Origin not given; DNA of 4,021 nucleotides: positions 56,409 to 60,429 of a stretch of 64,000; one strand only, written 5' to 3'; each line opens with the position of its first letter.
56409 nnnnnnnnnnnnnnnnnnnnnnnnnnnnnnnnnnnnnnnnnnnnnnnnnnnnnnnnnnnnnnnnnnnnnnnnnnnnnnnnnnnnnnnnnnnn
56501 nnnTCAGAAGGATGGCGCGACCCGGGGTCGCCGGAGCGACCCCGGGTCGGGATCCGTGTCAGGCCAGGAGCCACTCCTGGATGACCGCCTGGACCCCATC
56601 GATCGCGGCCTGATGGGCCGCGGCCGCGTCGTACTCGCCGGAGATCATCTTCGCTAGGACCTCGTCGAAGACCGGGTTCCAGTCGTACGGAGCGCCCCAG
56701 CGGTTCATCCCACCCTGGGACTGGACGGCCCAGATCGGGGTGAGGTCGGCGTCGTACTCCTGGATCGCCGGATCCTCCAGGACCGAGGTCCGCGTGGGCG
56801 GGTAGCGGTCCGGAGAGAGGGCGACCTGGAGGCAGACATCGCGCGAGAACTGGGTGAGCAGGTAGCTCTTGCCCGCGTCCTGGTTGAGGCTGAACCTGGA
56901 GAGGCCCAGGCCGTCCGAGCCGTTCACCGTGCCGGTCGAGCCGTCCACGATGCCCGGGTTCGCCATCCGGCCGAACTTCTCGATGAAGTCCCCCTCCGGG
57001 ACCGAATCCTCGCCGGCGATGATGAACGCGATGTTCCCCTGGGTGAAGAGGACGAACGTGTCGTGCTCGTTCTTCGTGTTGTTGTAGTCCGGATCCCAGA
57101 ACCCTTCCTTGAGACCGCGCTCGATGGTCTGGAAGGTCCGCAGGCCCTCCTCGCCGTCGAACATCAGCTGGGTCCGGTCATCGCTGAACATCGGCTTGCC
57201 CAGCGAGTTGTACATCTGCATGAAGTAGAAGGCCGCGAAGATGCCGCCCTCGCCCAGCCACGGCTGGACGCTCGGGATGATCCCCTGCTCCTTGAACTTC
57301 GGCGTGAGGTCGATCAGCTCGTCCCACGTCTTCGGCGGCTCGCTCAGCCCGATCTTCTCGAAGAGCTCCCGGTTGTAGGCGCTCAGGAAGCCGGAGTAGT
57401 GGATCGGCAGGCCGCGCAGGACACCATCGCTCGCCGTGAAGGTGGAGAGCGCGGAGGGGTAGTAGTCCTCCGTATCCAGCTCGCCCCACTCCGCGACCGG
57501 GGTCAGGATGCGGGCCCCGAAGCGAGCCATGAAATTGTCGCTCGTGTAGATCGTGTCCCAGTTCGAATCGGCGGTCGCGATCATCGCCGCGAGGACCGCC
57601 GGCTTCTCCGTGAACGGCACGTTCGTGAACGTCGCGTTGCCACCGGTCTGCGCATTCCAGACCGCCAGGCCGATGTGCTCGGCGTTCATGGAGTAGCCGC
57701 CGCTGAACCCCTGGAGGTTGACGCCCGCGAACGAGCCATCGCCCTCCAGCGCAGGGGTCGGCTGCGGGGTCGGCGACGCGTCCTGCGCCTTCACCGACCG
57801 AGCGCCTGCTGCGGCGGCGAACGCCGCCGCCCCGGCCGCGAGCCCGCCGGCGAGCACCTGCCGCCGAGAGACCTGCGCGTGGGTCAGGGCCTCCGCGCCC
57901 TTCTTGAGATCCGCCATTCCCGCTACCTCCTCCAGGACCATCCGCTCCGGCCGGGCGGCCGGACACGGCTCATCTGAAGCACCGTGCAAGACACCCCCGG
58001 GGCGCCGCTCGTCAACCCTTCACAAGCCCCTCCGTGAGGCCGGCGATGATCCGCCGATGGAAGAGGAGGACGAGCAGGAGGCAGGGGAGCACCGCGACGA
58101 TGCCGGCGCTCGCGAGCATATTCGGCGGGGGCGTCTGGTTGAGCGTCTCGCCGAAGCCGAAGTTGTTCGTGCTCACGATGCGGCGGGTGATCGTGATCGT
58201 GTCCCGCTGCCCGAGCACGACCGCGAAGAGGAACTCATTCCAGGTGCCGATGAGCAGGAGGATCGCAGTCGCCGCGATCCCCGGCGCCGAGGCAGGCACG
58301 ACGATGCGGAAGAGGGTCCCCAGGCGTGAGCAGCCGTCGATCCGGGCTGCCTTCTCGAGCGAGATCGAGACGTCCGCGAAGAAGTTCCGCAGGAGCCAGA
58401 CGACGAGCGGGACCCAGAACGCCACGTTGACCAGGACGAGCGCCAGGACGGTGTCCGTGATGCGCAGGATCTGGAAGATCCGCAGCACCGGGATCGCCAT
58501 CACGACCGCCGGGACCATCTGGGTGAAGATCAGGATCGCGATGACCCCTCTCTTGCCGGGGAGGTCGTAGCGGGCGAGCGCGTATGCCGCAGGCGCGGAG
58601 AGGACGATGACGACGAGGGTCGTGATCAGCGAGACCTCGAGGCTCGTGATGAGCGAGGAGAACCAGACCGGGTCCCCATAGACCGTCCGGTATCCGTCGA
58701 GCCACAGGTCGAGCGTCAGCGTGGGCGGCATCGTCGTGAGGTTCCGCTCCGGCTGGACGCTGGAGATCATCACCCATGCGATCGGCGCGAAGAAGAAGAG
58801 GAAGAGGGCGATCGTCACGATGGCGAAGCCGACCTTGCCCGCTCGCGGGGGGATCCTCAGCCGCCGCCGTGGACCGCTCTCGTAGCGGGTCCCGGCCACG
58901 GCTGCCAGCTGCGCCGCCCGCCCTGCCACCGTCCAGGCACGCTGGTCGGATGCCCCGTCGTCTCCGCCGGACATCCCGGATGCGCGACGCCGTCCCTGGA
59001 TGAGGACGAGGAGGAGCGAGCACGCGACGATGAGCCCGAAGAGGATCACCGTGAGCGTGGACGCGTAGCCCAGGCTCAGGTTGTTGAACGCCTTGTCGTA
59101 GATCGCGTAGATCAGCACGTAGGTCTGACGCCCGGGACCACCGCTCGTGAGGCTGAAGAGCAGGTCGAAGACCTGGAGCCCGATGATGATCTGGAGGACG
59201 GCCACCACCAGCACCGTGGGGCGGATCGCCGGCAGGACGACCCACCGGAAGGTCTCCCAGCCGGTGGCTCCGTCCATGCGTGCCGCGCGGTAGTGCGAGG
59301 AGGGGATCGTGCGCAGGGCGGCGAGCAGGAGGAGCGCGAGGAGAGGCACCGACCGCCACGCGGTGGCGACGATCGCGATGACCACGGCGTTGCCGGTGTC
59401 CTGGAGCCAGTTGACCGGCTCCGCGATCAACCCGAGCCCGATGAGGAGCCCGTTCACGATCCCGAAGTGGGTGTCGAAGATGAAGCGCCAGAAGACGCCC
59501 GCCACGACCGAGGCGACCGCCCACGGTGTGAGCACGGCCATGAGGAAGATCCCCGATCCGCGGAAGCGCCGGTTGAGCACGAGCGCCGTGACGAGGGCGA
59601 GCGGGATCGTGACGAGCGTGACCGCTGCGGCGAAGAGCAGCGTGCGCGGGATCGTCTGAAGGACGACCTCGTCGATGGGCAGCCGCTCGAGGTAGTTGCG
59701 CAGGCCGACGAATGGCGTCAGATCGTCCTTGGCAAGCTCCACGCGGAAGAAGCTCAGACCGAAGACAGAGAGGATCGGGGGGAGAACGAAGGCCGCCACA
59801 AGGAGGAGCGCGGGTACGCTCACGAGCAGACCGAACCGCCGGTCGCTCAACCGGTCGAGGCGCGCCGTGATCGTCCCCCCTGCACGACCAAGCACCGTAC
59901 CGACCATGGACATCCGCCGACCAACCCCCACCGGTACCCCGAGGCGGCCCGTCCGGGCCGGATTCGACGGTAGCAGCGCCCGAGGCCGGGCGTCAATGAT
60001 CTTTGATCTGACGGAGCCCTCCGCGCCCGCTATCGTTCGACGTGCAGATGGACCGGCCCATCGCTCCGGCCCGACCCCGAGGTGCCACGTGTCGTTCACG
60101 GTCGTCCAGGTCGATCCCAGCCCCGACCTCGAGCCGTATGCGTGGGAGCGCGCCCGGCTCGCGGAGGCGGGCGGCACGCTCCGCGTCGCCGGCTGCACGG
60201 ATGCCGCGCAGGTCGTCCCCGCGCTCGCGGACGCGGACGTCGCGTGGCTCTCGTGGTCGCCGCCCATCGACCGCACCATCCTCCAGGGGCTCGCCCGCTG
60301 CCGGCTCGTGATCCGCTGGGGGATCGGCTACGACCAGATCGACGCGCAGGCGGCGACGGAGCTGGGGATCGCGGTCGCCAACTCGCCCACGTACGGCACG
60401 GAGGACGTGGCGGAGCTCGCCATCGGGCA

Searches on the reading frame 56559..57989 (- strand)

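Call 76: search_protein_families(library=pfam, proteins=[window:56559-57989:-], max_evalue=0.00001)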
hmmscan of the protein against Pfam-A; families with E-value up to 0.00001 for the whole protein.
window:56559-57989:- (476 aa): 2 families
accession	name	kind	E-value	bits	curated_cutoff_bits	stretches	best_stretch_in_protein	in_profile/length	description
PF01547.30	SBP_bac_1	-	5.4e-19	69.7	26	1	111-376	17-296/307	Bacterial extracellular solute-binding protein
PF13416.11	SBP_bac_8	-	1.6e-15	58.1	27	1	112-412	7-274/279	Bacterial extracellular solute-binding protein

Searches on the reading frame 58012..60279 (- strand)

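Call 76: search_protein_families(library=pfam, proteins=[window:58012-60279:-], max_evalue=0.00001)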
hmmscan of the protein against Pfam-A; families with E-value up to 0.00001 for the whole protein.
window:58012-60279:- (755 aa): 1 family
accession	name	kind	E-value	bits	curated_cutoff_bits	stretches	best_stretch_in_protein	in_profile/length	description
PF00528.27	BPD_transp_1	-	1.4e-30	106.8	26.4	2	570-745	11-179/184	Binding-protein-dependent transport system inner membrane component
